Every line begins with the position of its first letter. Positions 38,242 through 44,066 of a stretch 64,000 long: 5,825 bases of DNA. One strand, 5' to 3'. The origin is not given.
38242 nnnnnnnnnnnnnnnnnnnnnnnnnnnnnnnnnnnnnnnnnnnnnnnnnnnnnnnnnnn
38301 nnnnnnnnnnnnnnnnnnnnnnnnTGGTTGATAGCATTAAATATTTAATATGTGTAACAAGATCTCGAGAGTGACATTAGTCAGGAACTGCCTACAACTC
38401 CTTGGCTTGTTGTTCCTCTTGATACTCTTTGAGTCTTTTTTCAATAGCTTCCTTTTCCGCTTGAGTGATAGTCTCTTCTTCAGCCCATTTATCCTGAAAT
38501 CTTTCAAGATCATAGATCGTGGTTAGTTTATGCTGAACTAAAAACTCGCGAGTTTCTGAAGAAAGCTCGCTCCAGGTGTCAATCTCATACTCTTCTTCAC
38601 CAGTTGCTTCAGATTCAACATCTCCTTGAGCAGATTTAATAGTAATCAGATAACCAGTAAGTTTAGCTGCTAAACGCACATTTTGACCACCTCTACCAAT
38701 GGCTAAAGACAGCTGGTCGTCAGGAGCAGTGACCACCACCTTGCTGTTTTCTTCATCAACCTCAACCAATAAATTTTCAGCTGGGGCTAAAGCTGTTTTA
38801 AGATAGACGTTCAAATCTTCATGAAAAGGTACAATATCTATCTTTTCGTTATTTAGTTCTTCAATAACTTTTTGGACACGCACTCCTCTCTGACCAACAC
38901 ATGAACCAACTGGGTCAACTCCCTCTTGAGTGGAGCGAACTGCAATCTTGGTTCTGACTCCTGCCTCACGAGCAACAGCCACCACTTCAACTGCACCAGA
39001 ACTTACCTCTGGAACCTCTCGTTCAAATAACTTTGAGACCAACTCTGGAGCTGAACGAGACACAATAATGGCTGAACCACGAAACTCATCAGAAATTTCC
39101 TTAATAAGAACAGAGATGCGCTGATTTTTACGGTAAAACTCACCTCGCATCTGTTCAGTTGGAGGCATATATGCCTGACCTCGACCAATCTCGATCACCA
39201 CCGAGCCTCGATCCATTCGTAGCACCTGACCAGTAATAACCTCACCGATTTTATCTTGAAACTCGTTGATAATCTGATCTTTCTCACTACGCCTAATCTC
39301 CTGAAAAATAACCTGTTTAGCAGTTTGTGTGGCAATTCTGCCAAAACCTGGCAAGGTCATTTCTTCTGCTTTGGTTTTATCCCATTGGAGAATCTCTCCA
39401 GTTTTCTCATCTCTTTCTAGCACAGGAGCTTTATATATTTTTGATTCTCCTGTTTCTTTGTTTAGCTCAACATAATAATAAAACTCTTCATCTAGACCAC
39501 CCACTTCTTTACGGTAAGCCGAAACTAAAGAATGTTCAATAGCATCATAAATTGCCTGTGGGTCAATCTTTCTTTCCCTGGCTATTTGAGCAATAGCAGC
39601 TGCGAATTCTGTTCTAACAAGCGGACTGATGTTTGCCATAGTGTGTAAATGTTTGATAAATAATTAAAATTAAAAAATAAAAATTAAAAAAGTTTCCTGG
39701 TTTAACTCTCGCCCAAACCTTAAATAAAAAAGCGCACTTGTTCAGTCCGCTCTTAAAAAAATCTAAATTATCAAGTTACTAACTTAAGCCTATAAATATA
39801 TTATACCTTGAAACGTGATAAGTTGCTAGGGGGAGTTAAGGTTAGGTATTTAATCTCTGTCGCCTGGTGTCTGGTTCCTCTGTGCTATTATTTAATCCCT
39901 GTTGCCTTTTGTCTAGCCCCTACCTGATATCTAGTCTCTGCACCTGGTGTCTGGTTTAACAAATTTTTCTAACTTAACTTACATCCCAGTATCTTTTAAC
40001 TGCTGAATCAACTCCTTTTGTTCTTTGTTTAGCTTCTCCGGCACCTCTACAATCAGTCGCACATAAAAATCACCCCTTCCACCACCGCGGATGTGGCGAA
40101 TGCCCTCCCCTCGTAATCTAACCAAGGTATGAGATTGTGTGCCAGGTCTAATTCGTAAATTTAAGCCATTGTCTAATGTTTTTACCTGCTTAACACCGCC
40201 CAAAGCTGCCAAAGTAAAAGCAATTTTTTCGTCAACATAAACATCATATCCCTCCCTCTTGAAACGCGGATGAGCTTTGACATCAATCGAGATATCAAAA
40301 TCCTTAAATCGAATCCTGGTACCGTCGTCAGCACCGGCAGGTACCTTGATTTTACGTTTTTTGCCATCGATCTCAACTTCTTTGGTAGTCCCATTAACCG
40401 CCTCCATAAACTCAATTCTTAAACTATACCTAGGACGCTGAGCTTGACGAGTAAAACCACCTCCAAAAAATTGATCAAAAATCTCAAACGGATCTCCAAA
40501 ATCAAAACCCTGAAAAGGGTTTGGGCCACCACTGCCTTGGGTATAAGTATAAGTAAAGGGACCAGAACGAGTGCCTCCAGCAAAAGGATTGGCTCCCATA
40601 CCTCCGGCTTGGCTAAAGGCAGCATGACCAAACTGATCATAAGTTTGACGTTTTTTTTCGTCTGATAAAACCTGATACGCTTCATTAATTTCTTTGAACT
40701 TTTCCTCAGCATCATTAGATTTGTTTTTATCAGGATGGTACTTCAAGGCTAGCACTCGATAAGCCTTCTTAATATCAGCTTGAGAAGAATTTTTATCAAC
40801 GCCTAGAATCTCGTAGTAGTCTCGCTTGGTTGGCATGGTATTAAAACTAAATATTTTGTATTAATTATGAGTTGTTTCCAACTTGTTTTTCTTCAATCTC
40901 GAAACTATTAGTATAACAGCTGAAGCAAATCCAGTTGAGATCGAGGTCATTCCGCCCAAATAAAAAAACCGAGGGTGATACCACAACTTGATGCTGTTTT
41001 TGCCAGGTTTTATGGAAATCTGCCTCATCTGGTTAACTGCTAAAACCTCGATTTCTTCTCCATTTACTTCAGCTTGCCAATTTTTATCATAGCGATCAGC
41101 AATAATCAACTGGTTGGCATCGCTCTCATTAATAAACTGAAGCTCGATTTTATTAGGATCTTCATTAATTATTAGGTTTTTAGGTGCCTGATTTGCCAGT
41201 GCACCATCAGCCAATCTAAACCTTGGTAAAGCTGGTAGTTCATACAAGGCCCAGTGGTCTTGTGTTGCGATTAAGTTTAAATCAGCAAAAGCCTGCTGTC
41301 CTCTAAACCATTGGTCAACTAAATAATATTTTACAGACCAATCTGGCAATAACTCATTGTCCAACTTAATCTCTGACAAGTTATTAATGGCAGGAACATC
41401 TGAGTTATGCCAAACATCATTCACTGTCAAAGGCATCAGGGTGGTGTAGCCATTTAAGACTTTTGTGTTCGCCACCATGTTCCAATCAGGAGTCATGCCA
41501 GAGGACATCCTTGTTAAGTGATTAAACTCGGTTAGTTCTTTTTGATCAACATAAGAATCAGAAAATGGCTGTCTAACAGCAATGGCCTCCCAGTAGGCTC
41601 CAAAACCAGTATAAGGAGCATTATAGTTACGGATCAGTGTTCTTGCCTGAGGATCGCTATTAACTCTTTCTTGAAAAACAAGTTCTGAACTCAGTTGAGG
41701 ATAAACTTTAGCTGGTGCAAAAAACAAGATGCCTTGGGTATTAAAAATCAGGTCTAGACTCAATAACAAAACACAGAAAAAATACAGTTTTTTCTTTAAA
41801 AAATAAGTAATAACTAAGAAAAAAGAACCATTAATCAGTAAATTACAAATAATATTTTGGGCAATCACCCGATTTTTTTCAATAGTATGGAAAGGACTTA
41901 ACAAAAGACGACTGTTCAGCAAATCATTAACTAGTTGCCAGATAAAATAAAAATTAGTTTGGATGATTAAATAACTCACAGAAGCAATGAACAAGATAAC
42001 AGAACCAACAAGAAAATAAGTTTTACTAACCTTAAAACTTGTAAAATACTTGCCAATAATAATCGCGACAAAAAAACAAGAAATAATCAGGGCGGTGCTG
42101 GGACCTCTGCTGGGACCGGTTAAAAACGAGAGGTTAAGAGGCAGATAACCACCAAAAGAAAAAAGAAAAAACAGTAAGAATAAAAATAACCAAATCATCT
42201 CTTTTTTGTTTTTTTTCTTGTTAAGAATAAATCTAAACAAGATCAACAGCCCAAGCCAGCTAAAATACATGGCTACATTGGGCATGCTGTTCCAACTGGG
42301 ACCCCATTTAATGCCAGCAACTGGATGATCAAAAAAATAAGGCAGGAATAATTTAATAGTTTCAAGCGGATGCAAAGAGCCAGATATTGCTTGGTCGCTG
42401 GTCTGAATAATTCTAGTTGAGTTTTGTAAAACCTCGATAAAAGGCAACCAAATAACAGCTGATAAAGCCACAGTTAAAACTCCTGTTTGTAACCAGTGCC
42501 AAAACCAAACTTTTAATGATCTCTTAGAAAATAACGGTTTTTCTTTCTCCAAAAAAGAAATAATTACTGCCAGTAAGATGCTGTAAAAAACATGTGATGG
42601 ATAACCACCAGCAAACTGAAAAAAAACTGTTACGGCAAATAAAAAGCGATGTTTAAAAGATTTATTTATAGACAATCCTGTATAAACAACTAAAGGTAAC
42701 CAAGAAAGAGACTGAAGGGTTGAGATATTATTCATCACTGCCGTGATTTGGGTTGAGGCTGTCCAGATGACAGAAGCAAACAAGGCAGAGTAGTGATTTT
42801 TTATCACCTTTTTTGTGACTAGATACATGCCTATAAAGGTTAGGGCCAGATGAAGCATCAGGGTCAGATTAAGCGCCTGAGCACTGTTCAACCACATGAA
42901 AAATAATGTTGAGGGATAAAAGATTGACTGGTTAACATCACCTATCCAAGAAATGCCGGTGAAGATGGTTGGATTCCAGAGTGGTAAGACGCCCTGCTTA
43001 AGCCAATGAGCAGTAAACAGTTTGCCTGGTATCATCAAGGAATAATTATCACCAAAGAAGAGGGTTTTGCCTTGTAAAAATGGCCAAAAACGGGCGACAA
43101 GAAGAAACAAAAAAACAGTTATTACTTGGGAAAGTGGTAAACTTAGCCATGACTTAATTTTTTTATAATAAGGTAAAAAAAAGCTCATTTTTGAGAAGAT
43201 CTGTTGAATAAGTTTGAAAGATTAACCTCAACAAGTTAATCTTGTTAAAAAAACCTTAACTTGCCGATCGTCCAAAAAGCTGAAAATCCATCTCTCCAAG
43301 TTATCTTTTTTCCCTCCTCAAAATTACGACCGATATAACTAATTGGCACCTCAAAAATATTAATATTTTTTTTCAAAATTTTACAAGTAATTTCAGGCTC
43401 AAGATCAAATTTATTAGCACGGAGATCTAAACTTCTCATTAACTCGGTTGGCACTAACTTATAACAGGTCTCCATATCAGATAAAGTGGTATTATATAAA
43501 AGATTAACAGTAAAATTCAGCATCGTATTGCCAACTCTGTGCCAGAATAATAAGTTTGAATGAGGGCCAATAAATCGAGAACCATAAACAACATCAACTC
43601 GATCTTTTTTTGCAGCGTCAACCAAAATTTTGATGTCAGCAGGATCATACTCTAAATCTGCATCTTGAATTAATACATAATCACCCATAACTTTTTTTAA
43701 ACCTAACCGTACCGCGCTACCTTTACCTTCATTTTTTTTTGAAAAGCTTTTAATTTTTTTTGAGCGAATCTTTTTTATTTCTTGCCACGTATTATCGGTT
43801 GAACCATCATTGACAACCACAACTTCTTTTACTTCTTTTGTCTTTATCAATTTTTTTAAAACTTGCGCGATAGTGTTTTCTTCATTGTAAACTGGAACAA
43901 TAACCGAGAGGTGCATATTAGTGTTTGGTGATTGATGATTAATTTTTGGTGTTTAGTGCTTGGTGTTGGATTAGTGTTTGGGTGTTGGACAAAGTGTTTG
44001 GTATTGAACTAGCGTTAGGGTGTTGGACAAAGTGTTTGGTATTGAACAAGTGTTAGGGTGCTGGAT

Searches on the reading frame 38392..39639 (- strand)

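Call 30: search_protein_families(library=pfam, proteins=[window:38392-39639:-], max_evalue=0.00001)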
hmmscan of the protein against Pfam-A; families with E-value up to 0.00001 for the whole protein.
window:38392-39639:- (415 aa): 2 families
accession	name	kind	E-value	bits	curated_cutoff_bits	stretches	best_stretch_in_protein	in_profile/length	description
PF13184.12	KH_5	-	5.4e-25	87.7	27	1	226-293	1-68/69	NusA-like KH domain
PF08529.16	NusA_N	-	1.5e-16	61.1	23.8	1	11-121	1-119/119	NusA N-terminal domain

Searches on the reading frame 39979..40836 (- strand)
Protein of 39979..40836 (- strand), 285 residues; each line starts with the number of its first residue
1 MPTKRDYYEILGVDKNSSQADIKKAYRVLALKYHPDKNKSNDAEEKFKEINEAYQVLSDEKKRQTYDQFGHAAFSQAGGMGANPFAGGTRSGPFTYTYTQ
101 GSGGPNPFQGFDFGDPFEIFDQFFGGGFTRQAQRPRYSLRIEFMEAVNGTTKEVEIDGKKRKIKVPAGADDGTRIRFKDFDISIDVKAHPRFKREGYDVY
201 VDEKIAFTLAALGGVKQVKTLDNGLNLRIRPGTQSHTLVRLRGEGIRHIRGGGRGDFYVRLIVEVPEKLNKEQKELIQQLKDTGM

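Call 31: search_protein_families(library=pfam, proteins=[window:39979-40836:-], max_evalue=0.00001)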
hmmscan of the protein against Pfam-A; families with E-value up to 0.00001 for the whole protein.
window:39979-40836:- (285 aa): 2 families
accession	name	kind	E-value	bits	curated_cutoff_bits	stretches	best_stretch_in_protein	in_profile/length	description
PF01556.23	DnaJ_C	-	6.8e-31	107.8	26.6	1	136-266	2-152/152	DnaJ C terminal domain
PF00226.36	DnaJ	-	5.4e-29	100.5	27.8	1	6-67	1-63/63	DnaJ domain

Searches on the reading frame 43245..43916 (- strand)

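Call 46: search_protein_families(library=pfam, proteins=[window:43245-43916:-], max_evalue=0.0001)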
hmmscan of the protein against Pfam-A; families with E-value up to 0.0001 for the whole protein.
window:43245-43916:- (223 aa): 3 families
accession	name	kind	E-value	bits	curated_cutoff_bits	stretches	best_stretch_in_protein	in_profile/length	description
PF00535.33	Glycos_transf_2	-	2.3e-35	122.4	23.3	1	4-156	1-160/168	Glycosyl transferase family 2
PF10111.15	Glyco_tranf_2_2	-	4.3e-09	36.7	27.3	1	4-88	1-92/276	Glycosyltransferase like family 2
PF13641.12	Glyco_tranf_2_3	-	1.3e-06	29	27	1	3-116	3-125/230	Glycosyltransferase like family 2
